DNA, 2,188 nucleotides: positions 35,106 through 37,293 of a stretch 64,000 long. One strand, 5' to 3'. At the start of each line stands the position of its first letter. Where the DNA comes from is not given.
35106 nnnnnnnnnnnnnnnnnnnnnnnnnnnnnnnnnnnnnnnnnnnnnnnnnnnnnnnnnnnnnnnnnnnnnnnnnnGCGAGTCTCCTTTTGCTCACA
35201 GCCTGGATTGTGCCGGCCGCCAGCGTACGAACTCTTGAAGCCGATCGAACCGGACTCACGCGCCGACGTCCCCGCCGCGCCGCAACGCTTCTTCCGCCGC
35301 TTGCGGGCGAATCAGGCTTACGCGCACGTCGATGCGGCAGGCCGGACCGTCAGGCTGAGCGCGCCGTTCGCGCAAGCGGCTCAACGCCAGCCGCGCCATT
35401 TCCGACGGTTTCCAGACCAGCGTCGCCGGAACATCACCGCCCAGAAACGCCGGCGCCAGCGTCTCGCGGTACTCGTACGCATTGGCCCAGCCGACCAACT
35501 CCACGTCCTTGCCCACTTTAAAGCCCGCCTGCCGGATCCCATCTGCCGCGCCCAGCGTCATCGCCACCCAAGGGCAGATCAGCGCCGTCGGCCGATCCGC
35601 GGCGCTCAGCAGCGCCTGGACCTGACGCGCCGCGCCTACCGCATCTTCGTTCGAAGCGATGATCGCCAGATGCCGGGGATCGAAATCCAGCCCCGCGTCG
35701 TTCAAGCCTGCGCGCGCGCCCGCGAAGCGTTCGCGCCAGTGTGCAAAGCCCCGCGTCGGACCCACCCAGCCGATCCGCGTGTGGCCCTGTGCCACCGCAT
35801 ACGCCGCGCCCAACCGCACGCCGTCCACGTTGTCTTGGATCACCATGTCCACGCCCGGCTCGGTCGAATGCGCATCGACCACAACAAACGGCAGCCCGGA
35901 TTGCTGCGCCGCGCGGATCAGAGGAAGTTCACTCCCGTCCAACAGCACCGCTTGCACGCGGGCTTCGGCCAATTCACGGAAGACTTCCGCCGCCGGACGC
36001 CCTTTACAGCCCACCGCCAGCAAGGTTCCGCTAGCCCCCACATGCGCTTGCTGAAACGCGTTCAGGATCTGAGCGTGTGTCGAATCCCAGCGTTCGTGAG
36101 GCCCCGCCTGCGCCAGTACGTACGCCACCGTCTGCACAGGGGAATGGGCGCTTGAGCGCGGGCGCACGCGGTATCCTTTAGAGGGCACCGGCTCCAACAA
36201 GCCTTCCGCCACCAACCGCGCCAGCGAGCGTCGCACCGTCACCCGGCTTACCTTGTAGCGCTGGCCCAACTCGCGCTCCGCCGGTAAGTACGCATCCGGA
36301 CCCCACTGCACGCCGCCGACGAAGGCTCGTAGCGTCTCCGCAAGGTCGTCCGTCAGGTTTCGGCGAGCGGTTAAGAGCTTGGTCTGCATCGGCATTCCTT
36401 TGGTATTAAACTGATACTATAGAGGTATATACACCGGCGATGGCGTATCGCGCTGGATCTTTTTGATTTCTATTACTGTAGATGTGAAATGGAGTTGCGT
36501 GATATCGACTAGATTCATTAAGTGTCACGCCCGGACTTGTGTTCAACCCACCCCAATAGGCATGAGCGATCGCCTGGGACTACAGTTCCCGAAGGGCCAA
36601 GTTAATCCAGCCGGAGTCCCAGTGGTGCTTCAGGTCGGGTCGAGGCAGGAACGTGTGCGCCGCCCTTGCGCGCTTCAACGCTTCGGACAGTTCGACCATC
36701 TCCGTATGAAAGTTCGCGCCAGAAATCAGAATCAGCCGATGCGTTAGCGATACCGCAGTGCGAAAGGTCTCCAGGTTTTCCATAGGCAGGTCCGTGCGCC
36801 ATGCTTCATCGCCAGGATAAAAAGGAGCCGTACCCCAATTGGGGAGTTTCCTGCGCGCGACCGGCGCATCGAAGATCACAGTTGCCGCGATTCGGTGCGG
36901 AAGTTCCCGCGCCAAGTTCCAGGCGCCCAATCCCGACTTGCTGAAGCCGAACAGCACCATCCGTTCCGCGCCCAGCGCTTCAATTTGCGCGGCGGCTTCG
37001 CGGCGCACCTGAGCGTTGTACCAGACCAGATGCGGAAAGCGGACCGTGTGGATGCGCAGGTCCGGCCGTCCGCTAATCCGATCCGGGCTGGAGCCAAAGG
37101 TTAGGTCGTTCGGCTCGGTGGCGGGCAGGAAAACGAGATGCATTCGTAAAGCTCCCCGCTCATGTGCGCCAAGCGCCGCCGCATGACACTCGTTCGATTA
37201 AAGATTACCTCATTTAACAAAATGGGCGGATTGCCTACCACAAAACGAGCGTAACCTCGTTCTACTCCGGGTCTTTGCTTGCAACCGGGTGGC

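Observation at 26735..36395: Six-gene operon: GntR/LacI-hybrid regulator, three tandem paralogous secreted Kelch beta-propellers, ABC ATPase and atypical giant permease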

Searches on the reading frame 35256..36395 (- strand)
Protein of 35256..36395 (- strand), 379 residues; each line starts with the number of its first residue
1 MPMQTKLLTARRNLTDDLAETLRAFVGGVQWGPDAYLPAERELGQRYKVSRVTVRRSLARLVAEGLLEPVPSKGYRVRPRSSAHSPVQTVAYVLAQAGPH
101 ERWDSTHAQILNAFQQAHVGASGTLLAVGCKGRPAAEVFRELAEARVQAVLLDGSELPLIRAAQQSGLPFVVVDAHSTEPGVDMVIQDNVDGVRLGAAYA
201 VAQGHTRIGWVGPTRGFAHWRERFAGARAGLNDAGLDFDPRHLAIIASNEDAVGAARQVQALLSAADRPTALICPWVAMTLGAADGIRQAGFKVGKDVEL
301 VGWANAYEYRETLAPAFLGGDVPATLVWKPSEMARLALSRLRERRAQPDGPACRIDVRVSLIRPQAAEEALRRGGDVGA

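Call 4: search_protein_families(library=pfam, proteins=[window:35256-36395:-], max_evalue=0.1)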
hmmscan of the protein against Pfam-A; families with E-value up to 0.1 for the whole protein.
window:35256-36395:- (379 aa): 9 families
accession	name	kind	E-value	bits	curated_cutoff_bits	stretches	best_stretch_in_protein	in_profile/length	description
PF13377.12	Peripla_BP_3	-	3.8e-16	60.1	26.5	1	199-362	3-162/167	Periplasmic binding protein-like domain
PF13407.12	Peripla_BP_4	-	1.3e-14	54.8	35.1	1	158-338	71-247/258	Periplasmic binding protein domain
PF00392.27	GntR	-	4.1e-13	49.2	27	1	16-77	3-64/64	Bacterial regulatory proteins, gntR family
PF00532.27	Peripla_BP_1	-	7.6e-13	49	22.2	1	109-298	18-213/281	Periplasmic binding proteins and sugar binding domain of LacI family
PF08279.18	HTH_11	-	0.00025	21.3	25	1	42-76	20-55/55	HTH domain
PF25213.1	HVO_A0261_N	-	0.00095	19.4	35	1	40-77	27-63/86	HVO_A0261 N-terminal domain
PF12802.13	MarR_2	-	0.0028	18.2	27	1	41-73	24-56/61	MarR family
PF08220.18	HTH_DeoR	-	0.0054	16.9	21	1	42-67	19-44/57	DeoR-like helix-turn-helix domain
PF13545.12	HTH_Crp_2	-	0.01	16.2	27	1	41-71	26-55/70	Crp-like helix-turn-helix domain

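Call 5: search_protein_families(library=ncbifam, proteins=[window:35256-36395:-], max_evalue=0.1)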
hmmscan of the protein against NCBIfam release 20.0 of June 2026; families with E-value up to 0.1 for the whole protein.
window:35256-36395:- (379 aa): 40 families (the best 25 are shown)
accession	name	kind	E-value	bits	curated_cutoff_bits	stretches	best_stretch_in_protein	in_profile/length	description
NF007449.0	PRK10014.1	subfamily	4.1e-16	59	310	1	125-297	99-272/342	Mal regulon transcriptional regulator MalI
NF007979.0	PRK10703.1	equivalog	9.9e-15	54.5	501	1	141-362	110-326/341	HTH-type transcriptional repressor PurR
NF047341.1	lactose_RbsR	equivalog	5.8e-14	52.2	382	1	162-364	136-325/331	ribose utilization transcriptional repressor RbsR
NF007743.0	PRK10423.1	equivalog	9e-14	51.3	531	1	166-361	138-324/330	ribose operon transcriptional repressor RbsR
NF008269.0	PRK11041.1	equivalog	6.8e-12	45.1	436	1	145-305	122-282/342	DNA-binding transcriptional regulator CytR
TIGR02018.2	his_ut_repres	equivalog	9.2e-11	41.5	220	1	26-85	12-71/226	histidine utilization transcriptional repressor HutC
NF052282.1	PLP_TF_PdxR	equivalog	7e-10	38.5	320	1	14-94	2-77/448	MocR-like pyridoxine biosynthesis transcription factor PdxR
NF007075.0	PRK09526.1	subfamily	7.2e-10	38.3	340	1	163-308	140-280/358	LacI family DNA-binding transcriptional regulator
TIGR03337.1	phnR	equivalog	8.2e-09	35.5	296.75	1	32-92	20-80/231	phosphonate utilization transcriptional regulator PhnR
TIGR02325.1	C_P_lyase_phnF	equivalog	2.2e-08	33.9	156.8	1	18-78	13-73/238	phosphonate metabolism transcriptional regulator PhnF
NF052290.2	MocR_like_YczR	exception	4.1e-08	32.4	487.4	1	12-84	18-90/458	MocR-like transcription factor YczR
NF007741.0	PRK10421.1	equivalog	5e-08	32.6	311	1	11-88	5-82/262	transcriptional regulator LldR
NF008002.0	PRK10727.1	equivalog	6.3e-08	32.1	557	1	185-305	156-274/341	HTH-type transcriptional regulator GalR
TIGR02404.1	trehalos_R_Bsub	equivalog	8.2e-08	32.2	211.95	1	26-89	13-76/233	trehalose operon repressor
NF003011.0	PRK03837.1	subfamily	1.2e-07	31.6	260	1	8-78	8-76/241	transcriptional regulator NanR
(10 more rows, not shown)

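Call 45: list_cluster_members(proteins=[window:35256-36395:-, window:32840-35179:-, window:31686-32828:-, window:29278-31689:-, window:28474-29217:-, window:26735-28477:-, window:25110-26687:-, window:20188-23532:-])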
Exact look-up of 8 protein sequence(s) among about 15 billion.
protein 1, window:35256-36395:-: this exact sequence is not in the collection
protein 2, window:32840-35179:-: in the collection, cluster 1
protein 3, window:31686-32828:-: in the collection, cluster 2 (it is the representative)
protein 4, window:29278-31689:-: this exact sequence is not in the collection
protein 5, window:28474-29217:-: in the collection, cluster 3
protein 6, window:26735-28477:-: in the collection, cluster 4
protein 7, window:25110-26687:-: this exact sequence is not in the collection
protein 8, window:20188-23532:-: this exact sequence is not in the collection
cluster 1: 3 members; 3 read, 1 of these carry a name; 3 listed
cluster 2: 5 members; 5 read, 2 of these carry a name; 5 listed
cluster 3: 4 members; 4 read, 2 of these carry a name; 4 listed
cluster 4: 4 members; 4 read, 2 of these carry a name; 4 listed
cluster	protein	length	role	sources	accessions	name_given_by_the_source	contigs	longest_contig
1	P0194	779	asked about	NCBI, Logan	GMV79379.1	MAG: hypothetical protein AMXMBFR7_05630 [Planctomycetota bacterium]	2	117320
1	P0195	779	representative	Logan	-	-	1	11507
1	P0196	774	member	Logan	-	-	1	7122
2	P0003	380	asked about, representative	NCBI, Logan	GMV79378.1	MAG: hypothetical protein AMXMBFR7_05620 [Planctomycetota bacterium]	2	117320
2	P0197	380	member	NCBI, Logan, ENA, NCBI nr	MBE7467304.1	MAG: hypothetical protein HS116_27840 [Planctomycetes bacterium] | hypothetical protein [Planctomycetota bacterium]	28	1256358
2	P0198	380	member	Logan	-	-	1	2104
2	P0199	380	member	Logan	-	-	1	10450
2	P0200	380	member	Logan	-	-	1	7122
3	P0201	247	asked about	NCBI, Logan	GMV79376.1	MAG: hypothetical protein AMXMBFR7_05600 [Planctomycetota bacterium]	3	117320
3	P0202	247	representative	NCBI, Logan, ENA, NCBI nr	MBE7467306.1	MAG: ABC transporter ATP-binding protein [Planctomycetes bacterium] | ABC transporter ATP-binding protein [Planctomycetota bacterium]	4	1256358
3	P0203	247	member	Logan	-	-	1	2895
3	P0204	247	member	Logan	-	-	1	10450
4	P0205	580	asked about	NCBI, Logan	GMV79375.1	MAG: hypothetical protein AMXMBFR7_05590 [Planctomycetota bacterium]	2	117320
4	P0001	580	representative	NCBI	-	-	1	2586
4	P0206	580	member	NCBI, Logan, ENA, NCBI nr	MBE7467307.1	MAG: hypothetical protein HS116_27855 [Planctomycetes bacterium] | hypothetical protein [Planctomycetota bacterium]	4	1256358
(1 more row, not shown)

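Call 62: search_solved_structures(query=window:35256-36395:-, max_evalue=0.001)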
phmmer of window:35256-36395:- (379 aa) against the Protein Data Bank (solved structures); distinct sequences matched with E-value up to 0.001: 44.
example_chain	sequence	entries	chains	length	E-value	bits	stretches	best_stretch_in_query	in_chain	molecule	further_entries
3egc_A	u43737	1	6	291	1.7e-18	70.2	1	137-306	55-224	putative ribose operon repressor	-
1jft_A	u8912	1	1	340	4.6e-12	49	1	140-327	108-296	PURINE NUCLEOTIDE SYNTHESIS REPRESSOR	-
1jhz_A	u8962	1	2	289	1.7e-11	47.1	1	140-348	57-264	PURINE NUCLEOTIDE SYNTHESIS REPRESSOR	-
1jh9_A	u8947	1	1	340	2e-11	46.9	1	140-327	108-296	PURINE NUCLEOTIDE SYNTHESIS REPRESSOR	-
1dbq_A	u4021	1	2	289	2.2e-11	46.8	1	140-348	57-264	PURINE REPRESSOR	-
2pua_A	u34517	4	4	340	2.3e-11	46.7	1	140-327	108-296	PURINE REPRESSOR | PROTEIN (PURINE REPRESSOR)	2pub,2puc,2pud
1jfs_A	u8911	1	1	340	2.6e-11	46.5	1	140-327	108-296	PURINE NUCLEOTIDE SYNTHESIS REPRESSOR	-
1bdh_A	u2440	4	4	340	3.2e-11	46.2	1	140-327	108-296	PROTEIN (PURINE REPRESSOR) | PROTEIN (PURINE NUCLEOTIDE SYNTHESIS REPRESSOR) | PURINE NUCLEOTIDE SYNTHESIS REPRESSOR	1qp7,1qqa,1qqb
1vpw_A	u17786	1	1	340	3.3e-11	46.2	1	140-327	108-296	PURINE REPRESSOR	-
1bdi_A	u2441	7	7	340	3.4e-11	46.2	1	140-327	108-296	PROTEIN (PURINE REPRESSOR) | PROTEIN (PURINE NUCLEOTIDE SYNTHESIS REPRESSOR)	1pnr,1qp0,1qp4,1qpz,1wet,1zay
2pue_A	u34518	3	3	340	3.8e-11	46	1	140-327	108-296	PROTEIN (PURINE REPRESSOR ) | PROTEIN (PURINE REPRESSOR)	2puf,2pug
9nt3_D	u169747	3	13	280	2.9e-10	43.1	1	134-307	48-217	Ancestral LacI Transcription Factor | LacI Transcription Factor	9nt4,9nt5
5ysz_A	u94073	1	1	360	9.9e-09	38.1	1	125-348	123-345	Transcriptional regulator, LacI family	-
2p9h_A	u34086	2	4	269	1.2e-08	37.7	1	141-306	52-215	Lactose operon repressor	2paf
1tlf_A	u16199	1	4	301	1.6e-08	37.3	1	142-306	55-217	LAC REPRESSOR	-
3tb6_A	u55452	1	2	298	0.00013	24.4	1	164-307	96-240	Arabinose metabolism transcriptional repressor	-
4egy_A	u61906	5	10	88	0.0002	23.9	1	20-74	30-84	Arabinose metabolism transcriptional repressor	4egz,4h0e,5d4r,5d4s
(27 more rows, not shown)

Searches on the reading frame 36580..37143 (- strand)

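Call 8: search_protein_families(library=pfam, proteins=[window:36580-37143:-], max_evalue=0.001)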
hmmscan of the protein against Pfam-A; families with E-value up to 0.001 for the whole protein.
window:36580-37143:- (187 aa): 1 family
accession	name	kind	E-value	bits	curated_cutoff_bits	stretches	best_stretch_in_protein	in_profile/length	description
PF00561.26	Abhydrolase_1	-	5.9e-05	23.3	25.8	1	45-181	54-184/245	alpha/beta hydrolase fold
